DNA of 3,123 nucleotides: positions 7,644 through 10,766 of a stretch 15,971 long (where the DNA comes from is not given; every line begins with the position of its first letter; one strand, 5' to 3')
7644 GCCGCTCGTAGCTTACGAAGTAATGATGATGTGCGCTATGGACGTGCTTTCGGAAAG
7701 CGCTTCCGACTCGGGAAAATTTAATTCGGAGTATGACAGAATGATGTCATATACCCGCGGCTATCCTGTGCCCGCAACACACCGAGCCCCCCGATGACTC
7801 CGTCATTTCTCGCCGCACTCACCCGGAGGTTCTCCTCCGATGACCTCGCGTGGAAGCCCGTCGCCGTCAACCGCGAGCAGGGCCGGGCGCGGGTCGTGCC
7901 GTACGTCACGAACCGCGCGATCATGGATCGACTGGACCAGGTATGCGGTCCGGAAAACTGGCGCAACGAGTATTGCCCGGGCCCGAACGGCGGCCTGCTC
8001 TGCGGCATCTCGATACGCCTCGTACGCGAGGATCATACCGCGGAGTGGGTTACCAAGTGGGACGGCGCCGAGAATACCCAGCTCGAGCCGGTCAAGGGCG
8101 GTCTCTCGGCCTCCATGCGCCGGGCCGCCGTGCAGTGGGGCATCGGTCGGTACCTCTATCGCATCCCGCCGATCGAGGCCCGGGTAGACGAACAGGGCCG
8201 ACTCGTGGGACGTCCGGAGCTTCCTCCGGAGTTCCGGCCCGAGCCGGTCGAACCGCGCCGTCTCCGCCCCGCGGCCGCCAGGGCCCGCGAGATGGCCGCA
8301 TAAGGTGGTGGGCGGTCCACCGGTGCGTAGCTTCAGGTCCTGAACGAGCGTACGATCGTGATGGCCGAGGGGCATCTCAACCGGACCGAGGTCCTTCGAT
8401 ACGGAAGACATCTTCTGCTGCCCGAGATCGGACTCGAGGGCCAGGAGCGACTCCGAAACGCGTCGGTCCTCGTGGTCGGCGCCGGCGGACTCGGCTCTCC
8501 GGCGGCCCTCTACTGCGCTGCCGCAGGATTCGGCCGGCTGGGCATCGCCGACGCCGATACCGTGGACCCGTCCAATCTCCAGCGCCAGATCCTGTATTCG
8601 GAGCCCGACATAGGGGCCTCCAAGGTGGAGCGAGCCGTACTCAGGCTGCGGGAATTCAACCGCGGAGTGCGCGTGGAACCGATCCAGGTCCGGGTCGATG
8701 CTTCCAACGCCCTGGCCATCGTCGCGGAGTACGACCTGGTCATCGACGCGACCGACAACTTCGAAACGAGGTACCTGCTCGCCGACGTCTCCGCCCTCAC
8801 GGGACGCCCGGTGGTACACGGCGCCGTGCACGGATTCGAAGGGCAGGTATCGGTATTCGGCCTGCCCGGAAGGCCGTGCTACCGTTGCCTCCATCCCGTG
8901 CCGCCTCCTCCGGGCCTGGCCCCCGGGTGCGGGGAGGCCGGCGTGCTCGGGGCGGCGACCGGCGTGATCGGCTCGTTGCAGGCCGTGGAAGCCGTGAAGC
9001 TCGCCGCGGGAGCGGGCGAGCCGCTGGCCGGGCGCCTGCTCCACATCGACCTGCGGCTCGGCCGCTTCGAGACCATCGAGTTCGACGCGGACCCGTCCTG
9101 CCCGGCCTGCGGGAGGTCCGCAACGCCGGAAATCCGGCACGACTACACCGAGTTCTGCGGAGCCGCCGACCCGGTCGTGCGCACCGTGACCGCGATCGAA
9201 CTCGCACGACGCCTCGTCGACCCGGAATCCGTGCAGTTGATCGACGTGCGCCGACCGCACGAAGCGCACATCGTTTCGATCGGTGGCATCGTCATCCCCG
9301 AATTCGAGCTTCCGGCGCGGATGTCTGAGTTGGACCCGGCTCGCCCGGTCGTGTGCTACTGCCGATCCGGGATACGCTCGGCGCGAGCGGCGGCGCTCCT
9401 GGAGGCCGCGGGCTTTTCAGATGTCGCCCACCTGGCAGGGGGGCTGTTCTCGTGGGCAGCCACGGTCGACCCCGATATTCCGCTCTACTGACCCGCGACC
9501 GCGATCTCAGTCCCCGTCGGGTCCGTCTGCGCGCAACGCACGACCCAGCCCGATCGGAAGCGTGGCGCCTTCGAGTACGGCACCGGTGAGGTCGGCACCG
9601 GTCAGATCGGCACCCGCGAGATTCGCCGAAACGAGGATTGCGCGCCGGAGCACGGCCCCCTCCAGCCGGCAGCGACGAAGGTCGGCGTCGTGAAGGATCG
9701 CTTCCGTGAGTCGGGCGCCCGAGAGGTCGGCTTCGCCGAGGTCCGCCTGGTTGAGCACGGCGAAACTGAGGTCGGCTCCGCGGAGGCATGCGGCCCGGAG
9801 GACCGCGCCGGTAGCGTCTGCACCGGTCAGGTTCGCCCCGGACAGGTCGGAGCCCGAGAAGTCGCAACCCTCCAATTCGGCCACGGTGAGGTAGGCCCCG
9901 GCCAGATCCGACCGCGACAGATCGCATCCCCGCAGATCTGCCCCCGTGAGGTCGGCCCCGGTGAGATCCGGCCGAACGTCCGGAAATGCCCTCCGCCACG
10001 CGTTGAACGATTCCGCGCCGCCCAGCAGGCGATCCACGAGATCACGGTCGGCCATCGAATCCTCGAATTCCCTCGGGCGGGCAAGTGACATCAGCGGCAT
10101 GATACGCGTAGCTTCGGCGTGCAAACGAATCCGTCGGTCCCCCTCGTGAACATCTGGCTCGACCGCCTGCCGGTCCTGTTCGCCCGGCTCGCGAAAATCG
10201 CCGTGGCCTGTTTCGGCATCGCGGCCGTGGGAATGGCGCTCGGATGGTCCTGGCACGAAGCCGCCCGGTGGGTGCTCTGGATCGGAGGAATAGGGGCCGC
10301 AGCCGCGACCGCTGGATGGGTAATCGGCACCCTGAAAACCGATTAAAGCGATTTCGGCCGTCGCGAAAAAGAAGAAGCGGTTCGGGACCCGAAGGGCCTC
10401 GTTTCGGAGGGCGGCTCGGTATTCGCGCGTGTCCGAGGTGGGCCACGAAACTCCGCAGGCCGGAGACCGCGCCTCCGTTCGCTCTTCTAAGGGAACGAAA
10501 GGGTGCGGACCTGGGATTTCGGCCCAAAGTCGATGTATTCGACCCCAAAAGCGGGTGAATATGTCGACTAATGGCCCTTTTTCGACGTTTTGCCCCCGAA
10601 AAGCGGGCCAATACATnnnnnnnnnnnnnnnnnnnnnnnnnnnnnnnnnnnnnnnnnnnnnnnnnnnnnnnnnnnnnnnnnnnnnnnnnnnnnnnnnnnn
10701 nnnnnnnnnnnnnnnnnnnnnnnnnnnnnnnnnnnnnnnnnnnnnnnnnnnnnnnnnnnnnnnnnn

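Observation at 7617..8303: A Rad52/DdrA-family annealing-protein gene lies behind a 20-bp palindrome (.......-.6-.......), a possible DNA-damage-responsive operator outside Deinococcus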

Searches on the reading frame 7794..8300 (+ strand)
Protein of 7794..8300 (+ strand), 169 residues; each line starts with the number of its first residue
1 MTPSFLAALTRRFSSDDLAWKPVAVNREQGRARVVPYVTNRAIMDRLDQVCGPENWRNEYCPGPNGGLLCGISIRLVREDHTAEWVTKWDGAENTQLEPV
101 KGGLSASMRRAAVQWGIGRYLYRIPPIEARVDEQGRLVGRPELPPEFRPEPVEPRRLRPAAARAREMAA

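Call 4: search_protein_families(library=pfam, proteins=[window:7794-8300:+], max_evalue=0.01)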
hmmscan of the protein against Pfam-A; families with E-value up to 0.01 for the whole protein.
window:7794-8300:+ (169 aa): 1 family
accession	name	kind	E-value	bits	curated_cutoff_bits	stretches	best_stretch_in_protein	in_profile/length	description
PF04098.21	Rad52_Rad22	-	1.2e-13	51.7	20.3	2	76-123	87-136/153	Rad52/22 family double-strand break repair protein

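Call 9: find_homologous_proteins(query=window:7794-8300:+)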
Query window:7794-8300:+ (169 aa): 4578 proteins with E <= 0.001 among 5369 candidates; the best 120 are listed.
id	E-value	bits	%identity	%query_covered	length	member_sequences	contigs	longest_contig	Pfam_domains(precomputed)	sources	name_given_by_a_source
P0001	5.6e-110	383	100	100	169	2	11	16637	PF04098.22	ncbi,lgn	-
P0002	1.3e-95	336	87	100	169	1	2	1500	PF04098.22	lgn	-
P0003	2.0e-92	326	84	100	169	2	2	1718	PF04098.22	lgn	-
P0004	5.3e-92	324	85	100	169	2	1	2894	PF04098.22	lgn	-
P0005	5.5e-85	302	83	95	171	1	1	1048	PF04098.22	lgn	-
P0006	4.9e-80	285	78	95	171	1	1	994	PF04098.22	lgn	-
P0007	1.1e-72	262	69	99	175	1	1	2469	PF04098.22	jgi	-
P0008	3.6e-72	260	69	94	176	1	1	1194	PF04098.22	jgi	jgi:hypothetical protein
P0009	4.5e-71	256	70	94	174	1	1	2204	PF04098.22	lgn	-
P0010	1.5e-69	251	75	85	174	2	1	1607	PF04098.22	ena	-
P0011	1.7e-69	251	70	95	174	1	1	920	PF04098.22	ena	-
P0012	2.1e-69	251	75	85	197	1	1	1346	PF04098.22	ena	-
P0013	2.6e-68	247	64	97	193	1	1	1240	PF04098.22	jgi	jgi:hypothetical protein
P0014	1.1e-67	245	67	96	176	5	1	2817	PF04098.22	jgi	jgi:hypothetical protein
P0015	3.4e-67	244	69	89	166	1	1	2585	PF04098.22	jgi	jgi:hypothetical protein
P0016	4.3e-67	243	67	97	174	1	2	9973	PF04098.22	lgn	-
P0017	4.9e-64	233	69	88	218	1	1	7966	PF04098.22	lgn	-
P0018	2.4e-63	231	68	87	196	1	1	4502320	PF04098.22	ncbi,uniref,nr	ncbi:DNA repair protein Rad52 [Rhodocaloribacter litoris]|uniref:Rad52/Rad22 family DNA repair prote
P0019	2.7e-63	231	65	95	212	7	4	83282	PF04098.22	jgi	jgi:hypothetical protein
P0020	2.7e-62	228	63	93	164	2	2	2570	PF04098.22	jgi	jgi:hypothetical protein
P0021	3.8e-62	227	62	93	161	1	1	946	PF04098.22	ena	-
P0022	4.5e-62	227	69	85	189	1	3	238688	PF04098.22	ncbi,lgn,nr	ncbi:MAG: DNA repair protein Rad52 [Bacteroidetes bacterium]|nr:MAG: DNA repair protein Rad52 [Bacte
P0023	2.3e-61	225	63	87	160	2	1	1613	PF04098.22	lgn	-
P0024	5.0e-61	224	63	92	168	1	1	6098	PF04098.22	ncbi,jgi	-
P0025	6.1e-61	223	64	88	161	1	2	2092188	PF04098.22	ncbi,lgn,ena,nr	ncbi:MAG: hypothetical protein JJ896_07365 [Rhodothermales bacterium]|nr:hypothetical protein [Rhodo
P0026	6.3e-61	223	63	87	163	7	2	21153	PF04098.22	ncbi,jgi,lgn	ncbi:MAG: hypothetical protein ACI9W4_000763 [Rhodothermales bacterium]|jgi:hypothetical protein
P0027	1.0e-60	222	61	87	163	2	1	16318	PF04098.22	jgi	jgi:hypothetical protein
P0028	1.3e-59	219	65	85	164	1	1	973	PF04098.22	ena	-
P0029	5.8e-59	217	66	84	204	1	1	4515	PF04098.22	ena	-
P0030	7.0e-59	217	62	91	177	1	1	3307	PF04098.22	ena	-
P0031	3.0e-58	214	64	88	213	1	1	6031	PF04098.22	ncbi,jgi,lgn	-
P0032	4.2e-58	214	61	88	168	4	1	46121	PF04098.22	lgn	-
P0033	4.2e-58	214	61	87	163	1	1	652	PF04098.22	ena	-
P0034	7.8e-58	213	59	93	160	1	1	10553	PF04098.22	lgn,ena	-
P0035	1.4e-57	212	61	86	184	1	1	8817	PF04098.22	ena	-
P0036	1.4e-57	212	59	91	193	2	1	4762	PF04098.22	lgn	-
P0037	1.7e-57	212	61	94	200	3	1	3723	PF04098.22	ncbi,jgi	-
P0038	2.0e-57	212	58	90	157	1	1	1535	PF04098.22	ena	-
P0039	2.7e-57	211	64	82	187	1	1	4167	PF04098.22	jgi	jgi:hypothetical protein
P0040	3.2e-57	211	61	94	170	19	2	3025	PF04098.22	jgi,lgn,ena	-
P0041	4.1e-57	211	64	86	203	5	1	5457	PF04098.22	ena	-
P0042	6.9e-57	210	58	96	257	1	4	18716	PF04098.22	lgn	-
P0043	1.0e-56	210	58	95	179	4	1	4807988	PF04098.22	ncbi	-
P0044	1.3e-56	209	59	87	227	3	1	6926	PF04098.22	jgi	-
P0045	2.4e-56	208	56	98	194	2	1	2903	PF04098.22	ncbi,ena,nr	ncbi:MAG TPA: Rad52/Rad22 family DNA repair protein [Rhodothermales bacterium]|nr:Rad52/Rad22 family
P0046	2.4e-56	208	61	86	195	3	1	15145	PF04098.22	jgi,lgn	jgi:hypothetical protein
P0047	4.7e-56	207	59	88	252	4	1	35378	PF04098.22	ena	-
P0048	5.2e-56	207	60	89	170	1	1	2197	PF04098.22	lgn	-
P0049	8.3e-56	207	59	86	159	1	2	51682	PF04098.22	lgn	-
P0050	1.3e-55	206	59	97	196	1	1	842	PF04098.22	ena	-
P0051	1.4e-55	206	59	98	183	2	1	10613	PF04098.22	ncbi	-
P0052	1.6e-55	206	62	85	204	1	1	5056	PF04098.22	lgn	-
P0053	2.3e-55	205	58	89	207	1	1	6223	PF04098.22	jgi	jgi:hypothetical protein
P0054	3.5e-55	204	58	96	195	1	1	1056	PF04098.22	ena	-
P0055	4.9e-55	204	57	94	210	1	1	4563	PF04098.22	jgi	-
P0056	5.8e-55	204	57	91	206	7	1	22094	PF04098.22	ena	-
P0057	6.0e-55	204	65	83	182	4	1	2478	PF04098.22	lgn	-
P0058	6.6e-55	204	61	93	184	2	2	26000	PF04098.22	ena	-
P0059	8.4e-55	203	57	93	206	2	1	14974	PF04098.22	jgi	jgi:hypothetical protein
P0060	8.9e-55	203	58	88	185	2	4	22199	PF04098.22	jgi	jgi:hypothetical protein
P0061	1.5e-54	202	59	88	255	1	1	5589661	PF04098.22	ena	-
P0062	1.5e-54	202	58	96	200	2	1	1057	PF04098.22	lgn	-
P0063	2.7e-54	202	60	88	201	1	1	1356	PF04098.22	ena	-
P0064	3.4e-54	201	58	86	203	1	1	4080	PF04098.22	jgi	jgi:hypothetical protein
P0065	3.7e-54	201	57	95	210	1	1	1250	PF04098.22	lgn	-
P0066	3.7e-54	201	62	87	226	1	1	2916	PF04098.22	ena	-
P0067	4.6e-54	201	62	83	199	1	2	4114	PF04098.22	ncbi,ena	-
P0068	4.7e-54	201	61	88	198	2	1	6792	PF04098.22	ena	-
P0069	4.7e-54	201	59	94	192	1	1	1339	PF04098.22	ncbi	-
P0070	5.0e-54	201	57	95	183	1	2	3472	PF04098.22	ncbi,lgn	-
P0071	5.5e-54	201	58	95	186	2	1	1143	PF04098.22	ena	-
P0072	6.0e-54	200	54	96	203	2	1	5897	PF04098.22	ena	-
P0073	6.1e-54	200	55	98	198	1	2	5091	PF04098.22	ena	-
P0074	6.5e-54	200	55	91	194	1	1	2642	PF04098.22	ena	-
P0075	6.9e-54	200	57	95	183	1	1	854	PF04098.22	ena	-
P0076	7.2e-54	200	55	95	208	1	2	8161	PF04098.22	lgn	-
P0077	7.6e-54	200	60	87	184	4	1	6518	PF04098.22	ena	-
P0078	7.8e-54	200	58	85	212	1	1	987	PF04098.22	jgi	jgi:hypothetical protein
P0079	8.0e-54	200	62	85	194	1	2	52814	PF04098.22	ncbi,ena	-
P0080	8.1e-54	200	59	88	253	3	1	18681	PF04098.22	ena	-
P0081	8.3e-54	200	59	88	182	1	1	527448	PF04098.22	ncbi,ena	-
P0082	9.3e-54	200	55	93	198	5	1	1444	PF04098.22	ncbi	-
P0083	9.7e-54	200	58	86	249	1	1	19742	PF04098.22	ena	-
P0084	1.6e-53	199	54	97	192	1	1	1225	PF04098.22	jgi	jgi:hypothetical protein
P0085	2.1e-53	199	60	92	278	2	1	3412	PF04098.22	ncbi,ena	-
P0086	2.8e-53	198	60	88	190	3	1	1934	PF04098.22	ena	-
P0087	2.8e-53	198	60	85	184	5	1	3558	PF04098.22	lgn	-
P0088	2.9e-53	198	61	85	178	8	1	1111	PF04098.22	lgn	-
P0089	3.4e-53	198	63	86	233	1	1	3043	PF04098.22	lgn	-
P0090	3.5e-53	198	59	85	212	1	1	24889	PF04098.22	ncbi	ncbi:MAG: hypothetical protein RhofKO_38680 [Rhodothermales bacterium]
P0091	3.7e-53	198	57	88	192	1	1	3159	PF04098.22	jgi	jgi:hypothetical protein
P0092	3.7e-53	198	60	85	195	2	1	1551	PF04098.22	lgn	-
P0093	3.7e-53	198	57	95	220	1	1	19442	PF04098.22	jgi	jgi:hypothetical protein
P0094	5.0e-53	197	58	87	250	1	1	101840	PF04098.22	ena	-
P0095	5.4e-53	197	55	89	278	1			PF04098.22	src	-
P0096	6.2e-53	197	56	96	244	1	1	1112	PF04098.22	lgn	-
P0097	6.9e-53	197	60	85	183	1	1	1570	PF04098.22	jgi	-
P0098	7.5e-53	197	56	88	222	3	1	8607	PF04098.22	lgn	-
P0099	7.8e-53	197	59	87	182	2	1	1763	PF04098.22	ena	-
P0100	8.0e-53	197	56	97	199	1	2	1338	PF04098.22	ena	-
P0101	8.6e-53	197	59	85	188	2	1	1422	PF04098.22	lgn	-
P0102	8.9e-53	197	56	95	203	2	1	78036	PF04098.22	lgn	-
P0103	9.2e-53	197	63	85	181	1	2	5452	PF04098.22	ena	-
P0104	9.6e-53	197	54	99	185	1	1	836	PF04098.22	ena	-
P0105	1.0e-52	196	57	94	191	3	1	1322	PF04098.22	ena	-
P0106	1.1e-52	196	61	85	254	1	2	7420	PF04098.22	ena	-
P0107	1.3e-52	196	56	87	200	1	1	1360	PF04098.22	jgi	jgi:hypothetical protein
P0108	1.5e-52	196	59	88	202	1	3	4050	PF04098.22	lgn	-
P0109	1.5e-52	196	57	95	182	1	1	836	PF04098.22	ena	-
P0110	1.5e-52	196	57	94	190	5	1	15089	PF04098.22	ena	-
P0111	1.6e-52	196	57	85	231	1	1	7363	PF04098.22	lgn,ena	-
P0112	1.7e-52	196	60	88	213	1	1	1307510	PF04098.22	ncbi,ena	-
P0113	1.8e-52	196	57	85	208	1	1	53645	PF04098.22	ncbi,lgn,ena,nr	ncbi:MAG: Rad52/Rad22 family DNA repair protein [Rubricoccaceae bacterium]|nr:Rad52/Rad22 family DNA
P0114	1.9e-52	196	59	85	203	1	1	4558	PF04098.22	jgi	jgi:hypothetical protein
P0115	2.5e-52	195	62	85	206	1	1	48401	PF04098.22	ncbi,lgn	-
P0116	3.1e-52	195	55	97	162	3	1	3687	PF04098.22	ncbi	ncbi:MAG: Rad52/Rad22 family DNA repair protein, partial [Rhodothermales bacterium]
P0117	3.3e-52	195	63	88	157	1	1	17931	PF04098.22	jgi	-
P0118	3.3e-52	195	55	95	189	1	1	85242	PF04098.22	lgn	-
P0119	3.8e-52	195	57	88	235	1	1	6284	PF04098.22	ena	-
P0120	3.8e-52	195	61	84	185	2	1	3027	PF04098.22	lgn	-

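Call 16: find_related_loci(query=A1, collection=genome_contigs, flank=6000)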
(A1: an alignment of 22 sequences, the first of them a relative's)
Query A1 (169 aa) in genome_contigs; peptide patterns used: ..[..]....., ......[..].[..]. (x = any residue, [..] = any of these).
341 stretches matched a pattern; 317 encode a relative of the query (tblastn E <= 1e-3); the best 80 are kept; 80 distinct loci.
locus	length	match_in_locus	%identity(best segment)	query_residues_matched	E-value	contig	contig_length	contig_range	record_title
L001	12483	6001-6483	65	6-166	5e-66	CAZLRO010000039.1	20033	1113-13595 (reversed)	MAG TPA_asm: uncultured Rhodothermaceae bacterium isolate binchicken_co107_446 genome assembly, contig: NODE_6662_length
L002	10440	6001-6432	69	6-149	5e-65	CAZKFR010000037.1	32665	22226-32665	MAG TPA_asm: uncultured Rhodothermaceae bacterium isolate SRP162660_co1_314 genome assembly, contig: NODE_333_length_326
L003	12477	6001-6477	60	6-161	7e-64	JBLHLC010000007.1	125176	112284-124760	MAG: Rhodothermales bacterium isolate 3300054698_137 Ga0535670_0000091, whole genome shotgun sequence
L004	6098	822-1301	63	6-161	6e-64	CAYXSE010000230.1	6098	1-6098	MAG TPA_asm: uncultured Rhodothermales bacterium isolate SRP215229_co1_23 genome assembly, contig: NODE_9670_length_6098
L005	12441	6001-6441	63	6-152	8e-63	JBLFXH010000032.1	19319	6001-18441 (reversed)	MAG: Rhodothermales bacterium isolate 3300053785_104 Ga0535658_0006558, whole genome shotgun sequence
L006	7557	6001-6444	64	3-150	3e-62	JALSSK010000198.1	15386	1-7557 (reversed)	MAG: Rhodothermales bacterium isolate 356-308_metabat2_scaf2bin.048 356-308_scaffold_2320_c1, whole genome shotgun seque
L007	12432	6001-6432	63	9-152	3e-62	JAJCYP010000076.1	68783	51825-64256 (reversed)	MAG: Bacteroidota bacterium isolate OFTM201 OFTM201_75, whole genome shotgun sequence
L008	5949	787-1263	62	6-161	8e-62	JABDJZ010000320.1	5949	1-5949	MAG: Rhodothermales bacterium isolate SS_bin_36 k127_1959177, whole genome shotgun sequence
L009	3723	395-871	61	6-164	3e-60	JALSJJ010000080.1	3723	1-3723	MAG: Rhodothermus sp. isolate 354-166_metabat2_scaf2bin.092 354-166_scaffold_21842_c1, whole genome shotgun sequence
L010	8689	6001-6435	61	6-150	2e-59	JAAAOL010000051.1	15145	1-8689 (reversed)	MAG: Bacteroidetes bacterium isolate GSL.Bin22 NODE_2840_length_15145_cov_0.422058, whole genome shotgun sequence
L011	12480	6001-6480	58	1-160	1e-59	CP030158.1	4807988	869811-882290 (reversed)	Roseithermus sacchariphilus strain MEBiC09517 chromosome, complete genome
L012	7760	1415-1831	62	6-149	3e-58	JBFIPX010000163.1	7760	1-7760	MAG: Rhodothermales bacterium isolate Mix_sand12.2021.10.Z.66 k141_185092_length_7760_cov_13.6876, whole genome shotgun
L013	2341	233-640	65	9-149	7e-59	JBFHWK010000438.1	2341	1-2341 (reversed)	MAG: Rhodothermales bacterium isolate Mix_sand09.2021.07.Z.24 k141_137140_length_2341_cov_27.1514, whole genome shotgun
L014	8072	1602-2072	57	6-162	5e-58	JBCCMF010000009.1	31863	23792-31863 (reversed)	MAG: Bacteroidota bacterium isolate P01_C01_bin.45 k141_1604919_length_31863_cov_80.8776, whole genome shotgun sequence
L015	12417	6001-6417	62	6-149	6e-58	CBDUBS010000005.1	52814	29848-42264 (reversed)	MAG TPA_asm: uncultured bacterium isolate ERR2431955_concoct_33 genome assembly, contig: ERZ23878311.194, whole genome s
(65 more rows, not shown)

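Call 47: search_solved_structures(query=window:7794-8300:+, max_evalue=1, show_alignments=2)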
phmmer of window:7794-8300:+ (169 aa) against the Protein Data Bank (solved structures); distinct sequences matched with E-value up to 1: 0.

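Call 50: search_solved_structures(query=A1, max_evalue=1, show_alignments=1)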
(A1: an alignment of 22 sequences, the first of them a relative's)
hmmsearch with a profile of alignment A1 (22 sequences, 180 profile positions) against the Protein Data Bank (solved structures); distinct sequences matched with E-value up to 1: 0.

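Call 61: search_protein_families(library=ncbifam, proteins=[window:7794-8300:+], max_evalue=0.1)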
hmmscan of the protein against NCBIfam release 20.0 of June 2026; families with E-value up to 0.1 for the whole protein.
window:7794-8300:+ (169 aa): 0 families

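Call 62: search_protein_families(library=phrogs, proteins=[window:7794-8300:+], max_evalue=0.1)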
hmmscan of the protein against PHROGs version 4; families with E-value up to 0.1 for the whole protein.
window:7794-8300:+ (169 aa): 3 families
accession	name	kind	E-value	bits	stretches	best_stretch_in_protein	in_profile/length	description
phrog_1097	-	DNA, RNA and nucleotide metabolism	1.7e-49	169.9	1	7-133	5-130/251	Erf-like ssDNA annealing protein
phrog_20575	-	unknown function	4.6e-21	75.6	1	9-95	6-91/91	-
phrog_14970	-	unknown function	2.9e-15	58.1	1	34-127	28-117/230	-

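Call 91: list_cluster_members(proteins=[P0001])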
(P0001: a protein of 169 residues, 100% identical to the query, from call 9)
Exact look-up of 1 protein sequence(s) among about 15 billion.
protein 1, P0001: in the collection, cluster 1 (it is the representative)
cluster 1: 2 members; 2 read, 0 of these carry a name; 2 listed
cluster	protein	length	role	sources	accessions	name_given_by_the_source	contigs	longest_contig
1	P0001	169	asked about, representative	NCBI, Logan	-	-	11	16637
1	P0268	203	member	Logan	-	-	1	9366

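Call 92: find_encoding_contigs(protein=P0001, flank=10000, max_places=4)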
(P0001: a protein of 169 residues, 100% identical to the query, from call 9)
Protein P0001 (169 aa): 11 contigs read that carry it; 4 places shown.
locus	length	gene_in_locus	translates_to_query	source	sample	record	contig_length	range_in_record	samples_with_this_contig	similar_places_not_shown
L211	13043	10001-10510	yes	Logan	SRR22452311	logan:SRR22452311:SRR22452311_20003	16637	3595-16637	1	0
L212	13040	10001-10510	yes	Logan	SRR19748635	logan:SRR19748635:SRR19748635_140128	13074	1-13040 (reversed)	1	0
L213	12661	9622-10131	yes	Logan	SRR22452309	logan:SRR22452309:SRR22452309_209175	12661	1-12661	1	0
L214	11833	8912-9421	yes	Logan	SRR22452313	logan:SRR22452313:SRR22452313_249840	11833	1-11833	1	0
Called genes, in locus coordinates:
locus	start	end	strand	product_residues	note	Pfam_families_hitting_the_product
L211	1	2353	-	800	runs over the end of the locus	PF00801:PKD, PF18911:PKD_4, PF00801:PKD, PF18911:PKD_4, PF00801:PKD, PF18911:PKD_4, PF18911:PKD_4, PF00801:PKD, +4 more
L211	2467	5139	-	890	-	PF14522:Cytochrome_C7 (faint), PF09699:Paired_CXXCH_1 (faint), PF14537:Cytochrom_c3_2 (faint), PF18962:Por_Secre_tail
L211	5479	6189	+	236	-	-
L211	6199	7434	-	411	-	PF01145:Band_7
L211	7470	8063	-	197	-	-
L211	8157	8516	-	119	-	PF00543:P-II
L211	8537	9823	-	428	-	PF00909:Ammonium_transp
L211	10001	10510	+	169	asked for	PF04098:Rad52_Rad22 (weak)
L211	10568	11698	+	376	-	PF00899:ThiF, PF00581:Rhodanese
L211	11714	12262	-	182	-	-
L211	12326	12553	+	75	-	-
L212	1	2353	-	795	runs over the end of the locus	?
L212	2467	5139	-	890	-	PF14522:Cytochrome_C7 (faint), PF09699:Paired_CXXCH_1 (faint), PF14537:Cytochrom_c3_2 (faint), PF18962:Por_Secre_tail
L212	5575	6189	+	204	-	-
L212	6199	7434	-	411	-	PF01145:Band_7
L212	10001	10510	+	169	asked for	PF04098:Rad52_Rad22 (weak)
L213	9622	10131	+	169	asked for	PF04098:Rad52_Rad22 (weak)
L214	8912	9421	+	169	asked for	PF04098:Rad52_Rad22 (weak)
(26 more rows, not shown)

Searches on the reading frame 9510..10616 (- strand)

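Call 4: search_protein_families(library=pfam, proteins=[window:9510-10616:-], max_evalue=0.01)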
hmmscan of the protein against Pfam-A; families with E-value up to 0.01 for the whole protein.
window:9510-10616:- (369 aa): 4 families
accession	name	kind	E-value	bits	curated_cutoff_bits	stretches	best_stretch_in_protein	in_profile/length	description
PF00805.28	Pentapeptide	-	4.2e-41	138.5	20.2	4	281-320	1-40/40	Pentapeptide repeats (8 copies)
PF13576.12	Pentapeptide_3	-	2.2e-14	53.8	27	3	224-266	2-47/48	Pentapeptide repeats (9 copies)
PF13599.13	Pentapeptide_4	-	5.2e-10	39.7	38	2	295-352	10-67/78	Pentapeptide repeat region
PF25296.1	Decapeptide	-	0.0062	16.8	45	0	226-292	5-71/74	Decapeptide repeat region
